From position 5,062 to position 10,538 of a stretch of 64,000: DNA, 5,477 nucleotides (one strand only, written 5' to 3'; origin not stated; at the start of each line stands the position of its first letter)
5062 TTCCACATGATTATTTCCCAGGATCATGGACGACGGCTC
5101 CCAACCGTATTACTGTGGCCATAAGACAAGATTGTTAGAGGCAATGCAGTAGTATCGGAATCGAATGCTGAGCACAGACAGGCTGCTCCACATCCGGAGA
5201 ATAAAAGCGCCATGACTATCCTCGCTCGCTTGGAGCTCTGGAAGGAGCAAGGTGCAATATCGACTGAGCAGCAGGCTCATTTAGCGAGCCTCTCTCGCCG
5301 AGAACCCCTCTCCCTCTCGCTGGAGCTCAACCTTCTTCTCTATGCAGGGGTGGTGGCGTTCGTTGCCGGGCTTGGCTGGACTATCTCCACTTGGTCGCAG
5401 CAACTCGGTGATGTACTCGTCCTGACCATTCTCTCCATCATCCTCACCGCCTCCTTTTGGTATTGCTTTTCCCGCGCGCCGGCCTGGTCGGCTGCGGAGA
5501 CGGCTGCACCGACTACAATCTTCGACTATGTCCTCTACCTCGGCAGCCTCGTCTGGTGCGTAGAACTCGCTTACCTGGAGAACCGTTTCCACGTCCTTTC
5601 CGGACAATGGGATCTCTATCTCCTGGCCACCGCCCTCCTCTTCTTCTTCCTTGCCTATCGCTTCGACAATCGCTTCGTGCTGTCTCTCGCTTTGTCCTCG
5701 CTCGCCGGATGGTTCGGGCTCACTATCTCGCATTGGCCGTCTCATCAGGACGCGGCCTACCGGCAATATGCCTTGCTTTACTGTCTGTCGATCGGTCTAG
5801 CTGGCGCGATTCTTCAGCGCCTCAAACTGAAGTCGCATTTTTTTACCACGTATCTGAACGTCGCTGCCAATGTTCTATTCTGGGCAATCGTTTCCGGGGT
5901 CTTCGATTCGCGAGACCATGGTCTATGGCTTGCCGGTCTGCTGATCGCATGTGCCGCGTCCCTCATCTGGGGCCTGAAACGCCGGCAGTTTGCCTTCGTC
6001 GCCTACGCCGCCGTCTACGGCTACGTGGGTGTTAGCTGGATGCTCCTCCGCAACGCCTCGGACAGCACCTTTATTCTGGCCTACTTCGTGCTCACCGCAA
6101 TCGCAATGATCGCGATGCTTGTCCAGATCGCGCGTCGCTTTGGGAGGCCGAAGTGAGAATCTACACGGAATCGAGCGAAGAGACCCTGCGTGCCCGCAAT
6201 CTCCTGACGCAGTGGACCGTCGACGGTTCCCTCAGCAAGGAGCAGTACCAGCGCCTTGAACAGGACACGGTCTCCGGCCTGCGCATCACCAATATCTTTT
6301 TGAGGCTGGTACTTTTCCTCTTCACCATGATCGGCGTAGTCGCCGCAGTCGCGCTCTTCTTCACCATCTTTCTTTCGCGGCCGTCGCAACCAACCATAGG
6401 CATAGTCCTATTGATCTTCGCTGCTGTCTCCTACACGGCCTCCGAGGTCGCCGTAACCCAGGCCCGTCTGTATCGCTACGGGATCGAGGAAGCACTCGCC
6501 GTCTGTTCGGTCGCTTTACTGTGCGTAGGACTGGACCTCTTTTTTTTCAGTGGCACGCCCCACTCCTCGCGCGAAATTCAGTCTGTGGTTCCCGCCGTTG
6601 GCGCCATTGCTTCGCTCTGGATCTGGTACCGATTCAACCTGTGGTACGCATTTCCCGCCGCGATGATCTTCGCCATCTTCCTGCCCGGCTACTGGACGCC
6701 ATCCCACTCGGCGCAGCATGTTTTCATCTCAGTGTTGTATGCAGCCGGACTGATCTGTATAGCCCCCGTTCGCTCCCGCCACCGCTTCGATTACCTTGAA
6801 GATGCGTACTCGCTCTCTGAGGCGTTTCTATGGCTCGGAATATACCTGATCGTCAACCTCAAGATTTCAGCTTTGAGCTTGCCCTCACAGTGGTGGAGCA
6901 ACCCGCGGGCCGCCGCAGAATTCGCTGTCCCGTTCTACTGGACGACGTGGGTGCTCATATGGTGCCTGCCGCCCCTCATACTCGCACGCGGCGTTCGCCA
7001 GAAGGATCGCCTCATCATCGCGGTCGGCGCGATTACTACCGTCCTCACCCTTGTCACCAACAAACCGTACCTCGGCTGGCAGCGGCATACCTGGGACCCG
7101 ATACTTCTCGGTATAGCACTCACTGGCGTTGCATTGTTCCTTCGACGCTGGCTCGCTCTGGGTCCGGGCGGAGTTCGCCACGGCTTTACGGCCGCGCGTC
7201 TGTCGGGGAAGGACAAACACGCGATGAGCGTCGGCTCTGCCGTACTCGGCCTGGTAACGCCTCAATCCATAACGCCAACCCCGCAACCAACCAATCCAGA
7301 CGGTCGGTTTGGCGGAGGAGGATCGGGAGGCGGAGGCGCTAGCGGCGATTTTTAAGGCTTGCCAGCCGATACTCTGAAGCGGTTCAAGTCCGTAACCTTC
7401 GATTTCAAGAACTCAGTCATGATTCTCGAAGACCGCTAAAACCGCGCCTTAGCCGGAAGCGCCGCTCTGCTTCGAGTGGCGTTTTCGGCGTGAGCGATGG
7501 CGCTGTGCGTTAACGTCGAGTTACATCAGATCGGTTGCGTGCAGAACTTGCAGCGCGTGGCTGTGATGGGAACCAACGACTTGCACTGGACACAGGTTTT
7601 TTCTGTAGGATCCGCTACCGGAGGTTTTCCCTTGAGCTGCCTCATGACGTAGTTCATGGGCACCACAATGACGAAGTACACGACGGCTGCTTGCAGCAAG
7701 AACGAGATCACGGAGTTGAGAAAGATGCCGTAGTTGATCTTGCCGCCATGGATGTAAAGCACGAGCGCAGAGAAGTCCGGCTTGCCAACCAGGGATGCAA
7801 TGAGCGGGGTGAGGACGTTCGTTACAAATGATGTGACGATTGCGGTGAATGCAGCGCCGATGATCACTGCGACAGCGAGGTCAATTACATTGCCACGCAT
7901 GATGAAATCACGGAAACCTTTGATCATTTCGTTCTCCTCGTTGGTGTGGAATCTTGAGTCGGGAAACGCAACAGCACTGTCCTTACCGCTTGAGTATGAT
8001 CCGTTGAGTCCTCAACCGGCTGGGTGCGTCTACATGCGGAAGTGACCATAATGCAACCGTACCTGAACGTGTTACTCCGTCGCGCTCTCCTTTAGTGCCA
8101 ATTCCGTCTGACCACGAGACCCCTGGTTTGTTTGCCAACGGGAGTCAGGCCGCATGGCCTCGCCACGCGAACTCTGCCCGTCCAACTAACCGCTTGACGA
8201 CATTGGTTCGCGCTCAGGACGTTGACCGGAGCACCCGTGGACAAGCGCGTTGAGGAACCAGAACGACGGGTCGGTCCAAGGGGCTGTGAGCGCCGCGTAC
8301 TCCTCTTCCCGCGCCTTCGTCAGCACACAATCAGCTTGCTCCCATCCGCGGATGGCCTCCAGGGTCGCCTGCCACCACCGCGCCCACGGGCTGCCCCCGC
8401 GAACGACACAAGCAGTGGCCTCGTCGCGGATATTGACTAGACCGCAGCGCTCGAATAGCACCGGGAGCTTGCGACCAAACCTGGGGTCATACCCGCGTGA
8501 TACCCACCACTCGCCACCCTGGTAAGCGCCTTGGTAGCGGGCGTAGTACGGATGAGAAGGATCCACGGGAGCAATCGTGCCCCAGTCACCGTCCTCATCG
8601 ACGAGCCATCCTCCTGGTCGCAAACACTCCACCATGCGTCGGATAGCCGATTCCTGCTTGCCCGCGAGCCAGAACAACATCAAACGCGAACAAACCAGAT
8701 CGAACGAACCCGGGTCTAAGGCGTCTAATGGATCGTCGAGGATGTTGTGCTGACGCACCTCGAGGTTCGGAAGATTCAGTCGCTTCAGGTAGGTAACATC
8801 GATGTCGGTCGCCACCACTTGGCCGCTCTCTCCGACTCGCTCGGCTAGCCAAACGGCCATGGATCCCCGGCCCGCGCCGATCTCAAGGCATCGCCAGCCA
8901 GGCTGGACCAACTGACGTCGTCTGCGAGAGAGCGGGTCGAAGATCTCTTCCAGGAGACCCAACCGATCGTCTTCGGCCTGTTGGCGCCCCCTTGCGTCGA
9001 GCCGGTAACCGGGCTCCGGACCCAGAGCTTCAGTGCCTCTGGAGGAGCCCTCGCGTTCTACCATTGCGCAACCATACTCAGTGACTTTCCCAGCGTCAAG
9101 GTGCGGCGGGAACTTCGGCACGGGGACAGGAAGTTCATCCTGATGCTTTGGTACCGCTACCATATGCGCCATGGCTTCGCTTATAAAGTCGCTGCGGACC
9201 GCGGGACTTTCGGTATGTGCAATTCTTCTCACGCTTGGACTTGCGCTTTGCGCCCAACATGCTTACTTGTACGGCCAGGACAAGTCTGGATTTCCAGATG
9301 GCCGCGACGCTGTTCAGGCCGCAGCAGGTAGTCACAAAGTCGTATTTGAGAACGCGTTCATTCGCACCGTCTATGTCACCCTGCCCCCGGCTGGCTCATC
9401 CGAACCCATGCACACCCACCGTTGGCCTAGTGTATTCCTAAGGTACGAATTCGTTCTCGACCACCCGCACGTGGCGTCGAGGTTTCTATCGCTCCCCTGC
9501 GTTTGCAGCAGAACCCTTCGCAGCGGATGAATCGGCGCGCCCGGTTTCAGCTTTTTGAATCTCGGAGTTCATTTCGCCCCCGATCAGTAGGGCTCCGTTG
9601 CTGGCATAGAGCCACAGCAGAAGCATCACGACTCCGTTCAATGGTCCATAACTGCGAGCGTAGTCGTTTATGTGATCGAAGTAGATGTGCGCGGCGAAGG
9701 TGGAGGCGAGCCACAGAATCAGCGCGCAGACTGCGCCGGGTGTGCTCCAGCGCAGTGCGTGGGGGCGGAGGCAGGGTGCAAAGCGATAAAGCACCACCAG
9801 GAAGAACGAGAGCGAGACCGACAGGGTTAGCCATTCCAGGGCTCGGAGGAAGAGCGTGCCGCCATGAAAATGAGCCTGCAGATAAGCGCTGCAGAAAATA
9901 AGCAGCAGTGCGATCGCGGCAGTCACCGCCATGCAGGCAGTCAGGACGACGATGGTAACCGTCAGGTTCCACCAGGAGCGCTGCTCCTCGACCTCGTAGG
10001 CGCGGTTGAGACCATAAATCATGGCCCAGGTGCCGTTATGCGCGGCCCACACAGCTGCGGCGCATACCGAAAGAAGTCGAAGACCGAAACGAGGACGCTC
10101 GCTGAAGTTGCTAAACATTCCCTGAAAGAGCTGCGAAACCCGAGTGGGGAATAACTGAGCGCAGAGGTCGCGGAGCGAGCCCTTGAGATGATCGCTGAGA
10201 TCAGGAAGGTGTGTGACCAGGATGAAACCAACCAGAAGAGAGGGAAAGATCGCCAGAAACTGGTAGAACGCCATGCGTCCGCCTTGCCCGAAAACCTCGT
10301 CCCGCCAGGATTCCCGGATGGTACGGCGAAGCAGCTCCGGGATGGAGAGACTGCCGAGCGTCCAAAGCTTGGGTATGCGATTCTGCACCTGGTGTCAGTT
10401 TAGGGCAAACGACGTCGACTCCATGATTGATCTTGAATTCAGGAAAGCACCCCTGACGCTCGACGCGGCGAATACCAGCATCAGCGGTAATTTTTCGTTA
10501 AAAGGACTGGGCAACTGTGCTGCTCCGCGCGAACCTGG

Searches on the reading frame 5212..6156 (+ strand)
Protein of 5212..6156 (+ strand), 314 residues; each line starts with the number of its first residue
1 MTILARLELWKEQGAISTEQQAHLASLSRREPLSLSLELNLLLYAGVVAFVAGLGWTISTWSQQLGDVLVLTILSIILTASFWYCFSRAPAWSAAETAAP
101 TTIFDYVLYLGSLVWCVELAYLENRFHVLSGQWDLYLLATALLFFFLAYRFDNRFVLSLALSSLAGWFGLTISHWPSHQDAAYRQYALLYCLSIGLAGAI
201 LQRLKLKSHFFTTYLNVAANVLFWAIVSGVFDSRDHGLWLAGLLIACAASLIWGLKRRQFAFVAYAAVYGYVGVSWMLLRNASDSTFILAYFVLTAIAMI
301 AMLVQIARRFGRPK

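Call 12: search_protein_families(library=pfam, proteins=[window:5212-6156:+], max_evalue=0.001)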
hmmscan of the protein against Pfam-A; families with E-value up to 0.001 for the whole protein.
window:5212-6156:+ (314 aa): 1 family
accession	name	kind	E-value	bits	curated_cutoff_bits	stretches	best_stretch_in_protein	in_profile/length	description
PF09925.14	DUF2157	-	1.8e-09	37.9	32.4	1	9-155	2-144/146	Predicted membrane protein (DUF2157)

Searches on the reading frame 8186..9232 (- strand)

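Call 12: search_protein_families(library=pfam, proteins=[window:8186-9232:-], max_evalue=0.001)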
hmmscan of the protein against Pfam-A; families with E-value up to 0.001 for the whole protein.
window:8186-9232:- (348 aa): 7 families
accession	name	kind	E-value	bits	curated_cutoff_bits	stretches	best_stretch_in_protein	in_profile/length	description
PF08241.18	Methyltransf_11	-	1.4e-12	48.5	21.2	1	116-211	1-94/95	Methyltransferase domain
PF13649.12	Methyltransf_25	-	1.3e-11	45.4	27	1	116-208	2-97/97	Methyltransferase domain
PF08242.18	Methyltransf_12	-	1.9e-10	41.7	30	1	116-210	1-98/98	Methyltransferase domain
PF13489.12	Methyltransf_23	-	2.8e-08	34.1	27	1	110-211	21-115/164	Methyltransferase domain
PF13847.12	Methyltransf_31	-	3.2e-08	33.8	27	1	112-213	4-110/145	Methyltransferase domain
PF01728.25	FtsJ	-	5e-06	27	24.1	1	106-182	16-97/181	FtsJ-like methyltransferase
PF01739.24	CheR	-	0.00025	21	27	0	160-211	123-172/195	CheR methyltransferase, SAM binding domain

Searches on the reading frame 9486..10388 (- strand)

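Call 12: search_protein_families(library=pfam, proteins=[window:9486-10388:-], max_evalue=0.001)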
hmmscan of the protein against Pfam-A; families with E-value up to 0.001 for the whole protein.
window:9486-10388:- (300 aa): 1 family
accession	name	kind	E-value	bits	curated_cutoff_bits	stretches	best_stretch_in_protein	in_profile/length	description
PF03631.20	Virul_fac_BrkB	-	5.2e-45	154.5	33.7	1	29-280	2-258/259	Virulence factor BrkB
